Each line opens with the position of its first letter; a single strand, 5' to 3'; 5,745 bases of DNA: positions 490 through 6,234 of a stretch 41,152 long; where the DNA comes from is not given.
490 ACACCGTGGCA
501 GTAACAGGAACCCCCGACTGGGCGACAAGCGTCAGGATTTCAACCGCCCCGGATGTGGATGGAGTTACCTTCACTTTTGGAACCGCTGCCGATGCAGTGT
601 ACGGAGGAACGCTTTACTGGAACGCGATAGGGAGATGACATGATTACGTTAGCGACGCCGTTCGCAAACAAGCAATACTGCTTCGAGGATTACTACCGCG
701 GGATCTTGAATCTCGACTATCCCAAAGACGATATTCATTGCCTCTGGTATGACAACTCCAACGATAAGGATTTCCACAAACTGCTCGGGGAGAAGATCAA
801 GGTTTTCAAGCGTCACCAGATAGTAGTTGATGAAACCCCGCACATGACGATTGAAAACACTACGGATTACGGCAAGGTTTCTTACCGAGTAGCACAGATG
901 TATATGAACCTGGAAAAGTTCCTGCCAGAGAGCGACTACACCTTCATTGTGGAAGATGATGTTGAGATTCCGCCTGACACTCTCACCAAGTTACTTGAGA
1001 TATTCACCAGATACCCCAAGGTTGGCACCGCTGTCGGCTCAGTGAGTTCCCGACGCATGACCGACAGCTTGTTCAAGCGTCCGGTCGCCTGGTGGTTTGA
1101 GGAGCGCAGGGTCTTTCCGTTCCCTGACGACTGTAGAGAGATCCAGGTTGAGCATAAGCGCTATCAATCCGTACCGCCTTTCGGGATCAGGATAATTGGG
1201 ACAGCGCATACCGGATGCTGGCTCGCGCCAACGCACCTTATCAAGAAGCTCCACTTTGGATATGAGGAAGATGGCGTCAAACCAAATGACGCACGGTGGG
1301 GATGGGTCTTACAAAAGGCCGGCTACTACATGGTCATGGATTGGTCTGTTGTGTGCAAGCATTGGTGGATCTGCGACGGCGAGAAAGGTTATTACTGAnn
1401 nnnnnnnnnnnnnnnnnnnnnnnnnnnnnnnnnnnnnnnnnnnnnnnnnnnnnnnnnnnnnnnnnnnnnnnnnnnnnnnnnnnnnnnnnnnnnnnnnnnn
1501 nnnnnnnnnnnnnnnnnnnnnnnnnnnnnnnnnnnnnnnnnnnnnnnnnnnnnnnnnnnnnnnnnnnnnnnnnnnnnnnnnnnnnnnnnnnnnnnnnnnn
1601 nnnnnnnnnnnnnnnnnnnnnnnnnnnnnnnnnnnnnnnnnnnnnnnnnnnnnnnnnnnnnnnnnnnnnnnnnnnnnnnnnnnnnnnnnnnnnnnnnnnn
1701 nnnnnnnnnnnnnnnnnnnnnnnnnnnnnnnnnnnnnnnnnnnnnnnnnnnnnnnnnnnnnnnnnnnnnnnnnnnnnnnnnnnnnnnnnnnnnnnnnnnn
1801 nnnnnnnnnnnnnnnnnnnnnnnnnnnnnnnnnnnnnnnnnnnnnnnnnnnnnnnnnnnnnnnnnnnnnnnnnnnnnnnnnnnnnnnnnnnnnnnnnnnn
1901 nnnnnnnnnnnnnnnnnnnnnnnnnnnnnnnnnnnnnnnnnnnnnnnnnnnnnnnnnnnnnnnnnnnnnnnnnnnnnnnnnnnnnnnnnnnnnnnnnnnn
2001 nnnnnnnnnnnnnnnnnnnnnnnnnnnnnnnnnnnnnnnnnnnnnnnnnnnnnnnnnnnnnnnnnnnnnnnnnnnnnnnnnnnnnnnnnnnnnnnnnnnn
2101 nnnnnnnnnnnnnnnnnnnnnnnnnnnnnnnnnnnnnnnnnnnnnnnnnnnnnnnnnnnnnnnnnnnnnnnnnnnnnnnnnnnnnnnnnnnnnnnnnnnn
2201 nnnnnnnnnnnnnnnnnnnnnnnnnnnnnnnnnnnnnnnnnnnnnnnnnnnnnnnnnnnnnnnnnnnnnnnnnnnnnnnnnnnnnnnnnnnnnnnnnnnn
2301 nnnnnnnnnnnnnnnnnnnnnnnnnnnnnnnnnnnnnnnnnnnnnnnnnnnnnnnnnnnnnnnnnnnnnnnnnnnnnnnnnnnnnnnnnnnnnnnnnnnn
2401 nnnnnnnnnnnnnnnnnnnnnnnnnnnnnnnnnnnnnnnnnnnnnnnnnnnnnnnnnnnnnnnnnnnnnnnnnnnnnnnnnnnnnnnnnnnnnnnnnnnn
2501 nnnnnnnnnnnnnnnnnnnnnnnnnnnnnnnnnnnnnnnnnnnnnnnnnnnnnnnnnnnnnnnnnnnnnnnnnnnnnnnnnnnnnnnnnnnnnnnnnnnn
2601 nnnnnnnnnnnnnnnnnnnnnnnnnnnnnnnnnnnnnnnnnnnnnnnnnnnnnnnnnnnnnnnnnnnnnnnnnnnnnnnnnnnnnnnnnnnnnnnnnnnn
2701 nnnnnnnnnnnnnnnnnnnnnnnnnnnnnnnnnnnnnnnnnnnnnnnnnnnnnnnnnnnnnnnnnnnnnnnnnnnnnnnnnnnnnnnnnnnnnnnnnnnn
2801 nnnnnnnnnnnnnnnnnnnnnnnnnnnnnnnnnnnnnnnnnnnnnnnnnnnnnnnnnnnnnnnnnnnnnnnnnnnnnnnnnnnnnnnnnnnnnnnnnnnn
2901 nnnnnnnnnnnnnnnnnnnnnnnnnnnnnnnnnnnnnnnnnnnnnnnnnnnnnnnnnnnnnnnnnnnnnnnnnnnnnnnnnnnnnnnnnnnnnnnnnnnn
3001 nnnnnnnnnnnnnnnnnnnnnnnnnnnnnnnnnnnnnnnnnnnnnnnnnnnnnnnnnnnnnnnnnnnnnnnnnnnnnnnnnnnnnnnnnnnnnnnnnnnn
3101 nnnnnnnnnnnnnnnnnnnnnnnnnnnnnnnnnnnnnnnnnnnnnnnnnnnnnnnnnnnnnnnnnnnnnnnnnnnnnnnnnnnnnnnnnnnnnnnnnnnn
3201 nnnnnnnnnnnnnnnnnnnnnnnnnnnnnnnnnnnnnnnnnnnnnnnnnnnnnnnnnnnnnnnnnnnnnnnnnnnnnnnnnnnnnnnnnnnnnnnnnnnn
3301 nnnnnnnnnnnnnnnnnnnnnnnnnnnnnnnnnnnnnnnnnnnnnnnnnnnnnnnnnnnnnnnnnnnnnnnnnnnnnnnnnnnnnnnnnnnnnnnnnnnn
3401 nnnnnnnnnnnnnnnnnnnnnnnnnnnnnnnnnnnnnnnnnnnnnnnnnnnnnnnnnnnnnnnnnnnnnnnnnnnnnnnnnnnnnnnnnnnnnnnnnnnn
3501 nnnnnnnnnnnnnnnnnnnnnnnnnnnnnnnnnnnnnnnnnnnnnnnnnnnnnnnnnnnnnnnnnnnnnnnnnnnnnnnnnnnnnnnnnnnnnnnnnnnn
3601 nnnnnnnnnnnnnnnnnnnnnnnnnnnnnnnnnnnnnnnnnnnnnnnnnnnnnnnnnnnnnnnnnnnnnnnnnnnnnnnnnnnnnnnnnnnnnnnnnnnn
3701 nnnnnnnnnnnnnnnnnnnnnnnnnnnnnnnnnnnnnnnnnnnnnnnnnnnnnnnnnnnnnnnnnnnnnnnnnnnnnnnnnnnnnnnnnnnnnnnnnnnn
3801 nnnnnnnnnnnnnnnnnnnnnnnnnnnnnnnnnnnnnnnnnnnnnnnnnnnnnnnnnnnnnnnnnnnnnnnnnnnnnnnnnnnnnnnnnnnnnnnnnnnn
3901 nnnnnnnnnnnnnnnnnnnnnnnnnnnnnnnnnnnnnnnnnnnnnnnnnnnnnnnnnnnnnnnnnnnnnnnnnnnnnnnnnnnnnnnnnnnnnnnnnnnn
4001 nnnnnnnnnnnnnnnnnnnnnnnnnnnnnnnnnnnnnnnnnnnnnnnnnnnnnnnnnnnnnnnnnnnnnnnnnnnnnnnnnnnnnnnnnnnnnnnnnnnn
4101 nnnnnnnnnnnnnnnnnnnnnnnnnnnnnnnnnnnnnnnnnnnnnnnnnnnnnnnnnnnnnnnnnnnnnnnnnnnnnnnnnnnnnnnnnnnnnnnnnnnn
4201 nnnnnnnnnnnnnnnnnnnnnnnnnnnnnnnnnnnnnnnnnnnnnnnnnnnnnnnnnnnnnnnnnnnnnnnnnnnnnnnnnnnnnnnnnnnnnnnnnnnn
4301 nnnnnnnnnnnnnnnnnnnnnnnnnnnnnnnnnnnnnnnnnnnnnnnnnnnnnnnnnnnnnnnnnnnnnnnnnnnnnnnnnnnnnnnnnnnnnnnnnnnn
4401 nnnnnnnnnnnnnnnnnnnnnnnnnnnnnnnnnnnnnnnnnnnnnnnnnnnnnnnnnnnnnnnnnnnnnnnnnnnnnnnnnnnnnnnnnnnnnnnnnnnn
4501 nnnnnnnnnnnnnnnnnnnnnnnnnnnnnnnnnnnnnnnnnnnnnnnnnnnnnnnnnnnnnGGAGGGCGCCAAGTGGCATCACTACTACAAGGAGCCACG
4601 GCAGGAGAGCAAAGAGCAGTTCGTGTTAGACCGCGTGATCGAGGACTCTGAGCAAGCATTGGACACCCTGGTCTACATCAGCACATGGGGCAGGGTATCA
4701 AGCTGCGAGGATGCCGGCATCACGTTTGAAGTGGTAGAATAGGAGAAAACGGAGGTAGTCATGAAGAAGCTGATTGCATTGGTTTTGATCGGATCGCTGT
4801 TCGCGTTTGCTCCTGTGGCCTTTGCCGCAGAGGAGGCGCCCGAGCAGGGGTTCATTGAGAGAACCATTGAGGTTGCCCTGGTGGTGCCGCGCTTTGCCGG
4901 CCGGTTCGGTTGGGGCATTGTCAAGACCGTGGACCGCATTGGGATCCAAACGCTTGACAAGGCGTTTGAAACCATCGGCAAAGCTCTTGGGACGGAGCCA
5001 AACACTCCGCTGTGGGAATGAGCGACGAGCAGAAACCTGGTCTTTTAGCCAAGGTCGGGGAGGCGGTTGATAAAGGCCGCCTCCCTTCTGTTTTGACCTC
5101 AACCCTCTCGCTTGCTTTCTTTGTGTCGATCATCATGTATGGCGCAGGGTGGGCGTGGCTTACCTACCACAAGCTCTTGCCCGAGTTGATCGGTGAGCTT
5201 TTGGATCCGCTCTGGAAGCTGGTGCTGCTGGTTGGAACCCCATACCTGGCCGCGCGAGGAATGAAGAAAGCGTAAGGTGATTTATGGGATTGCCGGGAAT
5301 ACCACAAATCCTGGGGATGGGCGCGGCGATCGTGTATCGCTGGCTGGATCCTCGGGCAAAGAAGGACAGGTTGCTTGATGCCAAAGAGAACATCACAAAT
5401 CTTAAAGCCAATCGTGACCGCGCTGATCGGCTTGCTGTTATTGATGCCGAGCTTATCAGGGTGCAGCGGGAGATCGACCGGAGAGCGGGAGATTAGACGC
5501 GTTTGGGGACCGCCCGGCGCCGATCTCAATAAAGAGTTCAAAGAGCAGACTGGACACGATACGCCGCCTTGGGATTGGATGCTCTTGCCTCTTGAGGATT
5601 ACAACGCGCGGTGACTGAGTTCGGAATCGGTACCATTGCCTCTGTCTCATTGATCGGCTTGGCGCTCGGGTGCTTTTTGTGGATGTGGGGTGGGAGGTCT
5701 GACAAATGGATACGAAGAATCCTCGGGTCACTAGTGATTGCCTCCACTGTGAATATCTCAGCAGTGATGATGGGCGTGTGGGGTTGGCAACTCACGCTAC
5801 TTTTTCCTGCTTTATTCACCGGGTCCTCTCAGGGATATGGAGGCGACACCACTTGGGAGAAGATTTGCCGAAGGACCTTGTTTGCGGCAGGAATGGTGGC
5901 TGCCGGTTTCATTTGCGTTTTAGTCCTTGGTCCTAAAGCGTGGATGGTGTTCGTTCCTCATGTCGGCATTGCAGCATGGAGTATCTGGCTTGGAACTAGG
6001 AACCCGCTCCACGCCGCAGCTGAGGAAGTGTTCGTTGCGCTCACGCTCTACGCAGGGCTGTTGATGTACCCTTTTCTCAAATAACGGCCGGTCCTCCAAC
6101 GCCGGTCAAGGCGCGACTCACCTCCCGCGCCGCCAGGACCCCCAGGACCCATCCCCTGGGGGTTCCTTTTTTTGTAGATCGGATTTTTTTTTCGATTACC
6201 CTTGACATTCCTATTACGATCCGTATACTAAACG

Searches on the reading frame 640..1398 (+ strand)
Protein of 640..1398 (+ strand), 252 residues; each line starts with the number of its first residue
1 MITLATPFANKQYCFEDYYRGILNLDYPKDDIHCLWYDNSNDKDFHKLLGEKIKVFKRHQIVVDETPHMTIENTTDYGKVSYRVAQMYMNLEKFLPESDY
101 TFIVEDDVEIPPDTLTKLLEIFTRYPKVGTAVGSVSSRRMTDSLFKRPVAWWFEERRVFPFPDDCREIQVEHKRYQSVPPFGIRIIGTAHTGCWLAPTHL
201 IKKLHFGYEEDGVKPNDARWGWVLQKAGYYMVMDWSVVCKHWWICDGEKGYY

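Call 45: search_protein_families(library=pfam, proteins=[window:640-1398:+], max_evalue=0.05)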
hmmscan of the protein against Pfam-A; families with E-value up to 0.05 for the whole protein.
window:640-1398:+ (252 aa): 1 family
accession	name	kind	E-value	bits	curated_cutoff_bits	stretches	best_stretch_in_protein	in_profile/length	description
PF00535.33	Glycos_transf_2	-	0.0062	16.9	23.3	1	98-149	79-130/168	Glycosyl transferase family 2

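Call 46: search_protein_families(library=phrogs, proteins=[window:640-1398:+], max_evalue=0.01)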
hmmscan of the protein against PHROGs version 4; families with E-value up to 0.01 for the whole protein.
window:640-1398:+ (252 aa): 0 families

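Call 78: search_solved_structures(query=window:640-1398:+, max_evalue=1, show_alignments=2)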
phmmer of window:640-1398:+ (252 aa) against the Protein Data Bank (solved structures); distinct sequences matched with E-value up to 1: 0.

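Call 79: search_protein_families(library=ncbifam, proteins=[window:640-1398:+], max_evalue=0.1)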
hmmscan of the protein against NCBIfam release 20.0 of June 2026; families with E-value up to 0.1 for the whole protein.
window:640-1398:+ (252 aa): 0 families

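Call 86: search_protein_families(library=padloc, proteins=[window:640-1398:+], max_evalue=0.01)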
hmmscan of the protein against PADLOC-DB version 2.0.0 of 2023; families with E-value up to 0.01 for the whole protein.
window:640-1398:+ (252 aa): 0 families

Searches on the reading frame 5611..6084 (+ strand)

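Call 45: search_protein_families(library=pfam, proteins=[window:5611-6084:+], max_evalue=0.05)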
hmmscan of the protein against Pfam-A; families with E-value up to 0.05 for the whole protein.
window:5611-6084:+ (157 aa): 1 family
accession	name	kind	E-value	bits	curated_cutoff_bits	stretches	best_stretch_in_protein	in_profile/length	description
PF03311.19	Cornichon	-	0.021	15.5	29.2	1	92-142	47-97/122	Cornichon protein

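Call 46: search_protein_families(library=phrogs, proteins=[window:5611-6084:+], max_evalue=0.01)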
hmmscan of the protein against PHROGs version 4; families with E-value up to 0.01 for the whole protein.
window:5611-6084:+ (157 aa): 0 families

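Call 79: search_protein_families(library=ncbifam, proteins=[window:5611-6084:+], max_evalue=0.1)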
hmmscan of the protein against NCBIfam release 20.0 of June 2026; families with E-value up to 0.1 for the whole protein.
window:5611-6084:+ (157 aa): 1 family
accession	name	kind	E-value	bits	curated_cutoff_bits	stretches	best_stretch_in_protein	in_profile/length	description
NF007738.0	PRK10417.1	equivalog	0.0024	17.4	335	1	8-63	81-136/277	nickel ABC transporter permease subunit NikC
